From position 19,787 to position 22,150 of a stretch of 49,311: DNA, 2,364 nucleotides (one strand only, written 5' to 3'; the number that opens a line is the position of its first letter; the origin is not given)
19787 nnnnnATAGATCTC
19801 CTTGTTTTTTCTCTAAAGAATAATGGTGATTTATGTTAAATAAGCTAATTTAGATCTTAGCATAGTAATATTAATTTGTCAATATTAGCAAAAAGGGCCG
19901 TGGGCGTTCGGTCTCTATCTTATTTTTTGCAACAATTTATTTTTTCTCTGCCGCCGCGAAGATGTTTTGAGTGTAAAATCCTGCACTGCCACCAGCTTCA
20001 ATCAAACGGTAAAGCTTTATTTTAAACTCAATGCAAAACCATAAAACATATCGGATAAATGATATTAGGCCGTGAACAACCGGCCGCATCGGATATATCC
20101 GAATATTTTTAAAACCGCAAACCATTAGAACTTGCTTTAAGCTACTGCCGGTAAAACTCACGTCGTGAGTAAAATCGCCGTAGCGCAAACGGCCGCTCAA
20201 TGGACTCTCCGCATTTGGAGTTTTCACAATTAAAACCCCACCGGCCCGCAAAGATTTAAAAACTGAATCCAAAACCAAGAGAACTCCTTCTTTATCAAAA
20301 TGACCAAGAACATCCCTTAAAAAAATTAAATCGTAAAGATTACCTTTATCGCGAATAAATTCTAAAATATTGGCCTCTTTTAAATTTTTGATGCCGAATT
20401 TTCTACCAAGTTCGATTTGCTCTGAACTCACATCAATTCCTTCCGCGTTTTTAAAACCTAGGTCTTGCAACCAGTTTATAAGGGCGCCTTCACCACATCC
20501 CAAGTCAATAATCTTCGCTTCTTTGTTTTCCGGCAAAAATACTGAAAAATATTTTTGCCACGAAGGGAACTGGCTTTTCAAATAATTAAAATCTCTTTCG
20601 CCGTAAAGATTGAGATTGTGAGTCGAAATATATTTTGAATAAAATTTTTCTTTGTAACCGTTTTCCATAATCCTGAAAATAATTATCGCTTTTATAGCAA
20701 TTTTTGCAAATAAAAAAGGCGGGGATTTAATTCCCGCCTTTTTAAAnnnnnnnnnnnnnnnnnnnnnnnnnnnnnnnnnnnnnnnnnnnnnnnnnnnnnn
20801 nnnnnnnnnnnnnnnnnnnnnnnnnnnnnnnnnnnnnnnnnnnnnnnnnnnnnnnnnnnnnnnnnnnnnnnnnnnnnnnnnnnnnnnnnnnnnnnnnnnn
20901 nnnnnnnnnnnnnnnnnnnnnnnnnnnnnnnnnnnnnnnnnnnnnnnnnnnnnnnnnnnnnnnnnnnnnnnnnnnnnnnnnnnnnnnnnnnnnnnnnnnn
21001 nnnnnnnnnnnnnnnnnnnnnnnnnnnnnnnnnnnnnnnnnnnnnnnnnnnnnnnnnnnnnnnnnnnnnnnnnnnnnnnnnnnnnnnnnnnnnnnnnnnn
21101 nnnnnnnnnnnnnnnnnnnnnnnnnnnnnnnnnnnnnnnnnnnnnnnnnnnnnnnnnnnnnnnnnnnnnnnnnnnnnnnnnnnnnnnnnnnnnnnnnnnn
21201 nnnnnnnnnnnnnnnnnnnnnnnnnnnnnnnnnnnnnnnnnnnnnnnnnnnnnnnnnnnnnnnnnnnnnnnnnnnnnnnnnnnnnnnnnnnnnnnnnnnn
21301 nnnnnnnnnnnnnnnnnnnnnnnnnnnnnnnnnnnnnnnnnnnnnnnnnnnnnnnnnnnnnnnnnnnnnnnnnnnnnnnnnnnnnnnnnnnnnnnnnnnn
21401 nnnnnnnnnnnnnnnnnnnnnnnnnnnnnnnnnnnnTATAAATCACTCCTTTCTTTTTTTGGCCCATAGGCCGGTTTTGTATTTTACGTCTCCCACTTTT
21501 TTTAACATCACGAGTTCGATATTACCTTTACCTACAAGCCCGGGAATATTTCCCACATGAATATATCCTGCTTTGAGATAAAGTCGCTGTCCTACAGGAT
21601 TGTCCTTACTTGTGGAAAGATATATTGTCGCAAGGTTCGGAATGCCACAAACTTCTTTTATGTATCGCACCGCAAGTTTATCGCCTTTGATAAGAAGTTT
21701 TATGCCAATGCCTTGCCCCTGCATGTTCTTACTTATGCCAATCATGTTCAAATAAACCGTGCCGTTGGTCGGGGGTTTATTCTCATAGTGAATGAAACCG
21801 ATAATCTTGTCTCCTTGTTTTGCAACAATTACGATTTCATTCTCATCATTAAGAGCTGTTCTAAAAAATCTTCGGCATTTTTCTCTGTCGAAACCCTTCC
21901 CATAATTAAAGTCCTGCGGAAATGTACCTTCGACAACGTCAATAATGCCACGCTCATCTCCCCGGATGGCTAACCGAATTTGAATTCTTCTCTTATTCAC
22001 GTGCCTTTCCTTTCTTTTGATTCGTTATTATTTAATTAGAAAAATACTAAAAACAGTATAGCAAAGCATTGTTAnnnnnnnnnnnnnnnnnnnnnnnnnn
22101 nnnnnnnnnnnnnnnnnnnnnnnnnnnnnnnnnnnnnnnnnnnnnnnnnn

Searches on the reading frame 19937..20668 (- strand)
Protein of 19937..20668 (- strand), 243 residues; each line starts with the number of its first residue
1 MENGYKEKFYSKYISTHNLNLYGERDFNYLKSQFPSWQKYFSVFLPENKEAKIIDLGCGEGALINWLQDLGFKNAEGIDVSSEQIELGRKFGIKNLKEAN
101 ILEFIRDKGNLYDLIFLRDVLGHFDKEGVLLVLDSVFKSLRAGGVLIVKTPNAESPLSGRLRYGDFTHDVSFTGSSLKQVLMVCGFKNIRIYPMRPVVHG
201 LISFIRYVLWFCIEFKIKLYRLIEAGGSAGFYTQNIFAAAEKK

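Call 5: search_protein_families(library=pfam, proteins=[window:19937-20668:-])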
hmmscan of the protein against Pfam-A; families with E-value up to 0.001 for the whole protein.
window:19937-20668:- (243 aa): 6 families
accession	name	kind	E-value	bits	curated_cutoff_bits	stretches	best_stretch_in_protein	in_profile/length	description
PF13489.12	Methyltransf_23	-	1.2e-18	67.9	27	1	35-189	7-162/164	Methyltransferase domain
PF13847.12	Methyltransf_31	-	1.7e-11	44.5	27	1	48-159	2-120/145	Methyltransferase domain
PF13649.12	Methyltransf_25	-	3.1e-09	37.8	27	1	53-144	1-97/97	Methyltransferase domain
PF08241.18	Methyltransf_11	-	3.7e-09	37.5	21.2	1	55-148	2-95/95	Methyltransferase domain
PF08242.18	Methyltransf_12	-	6.3e-09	36.9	30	1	54-146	1-98/98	Methyltransferase domain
PF07021.18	MetW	-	2.5e-05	24.4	21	1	51-152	15-111/193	Methionine biosynthesis protein MetW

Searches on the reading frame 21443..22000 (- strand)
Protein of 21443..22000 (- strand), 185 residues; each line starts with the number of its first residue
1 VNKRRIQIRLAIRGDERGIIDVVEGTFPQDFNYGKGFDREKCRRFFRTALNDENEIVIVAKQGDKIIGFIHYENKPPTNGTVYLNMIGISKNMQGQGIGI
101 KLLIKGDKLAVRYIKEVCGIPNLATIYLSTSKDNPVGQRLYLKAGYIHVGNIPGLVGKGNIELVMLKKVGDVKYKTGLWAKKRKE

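Call 10: search_protein_families(library=pfam, proteins=[window:21443-22000:-])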
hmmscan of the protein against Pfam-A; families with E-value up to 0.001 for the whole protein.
window:21443-22000:- (185 aa): 3 families
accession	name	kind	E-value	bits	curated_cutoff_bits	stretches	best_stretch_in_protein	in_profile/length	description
PF00583.31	Acetyltransf_1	-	8.2e-11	42.7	20.7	1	39-146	18-116/116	Acetyltransferase (GNAT) family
PF13508.13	Acetyltransf_7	-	5e-09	36.8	27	1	54-147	2-83/84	Acetyltransferase (GNAT) domain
PF13673.13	Acetyltransf_10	-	5.4e-06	26.8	23.6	1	46-105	22-75/128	Acetyltransferase (GNAT) domain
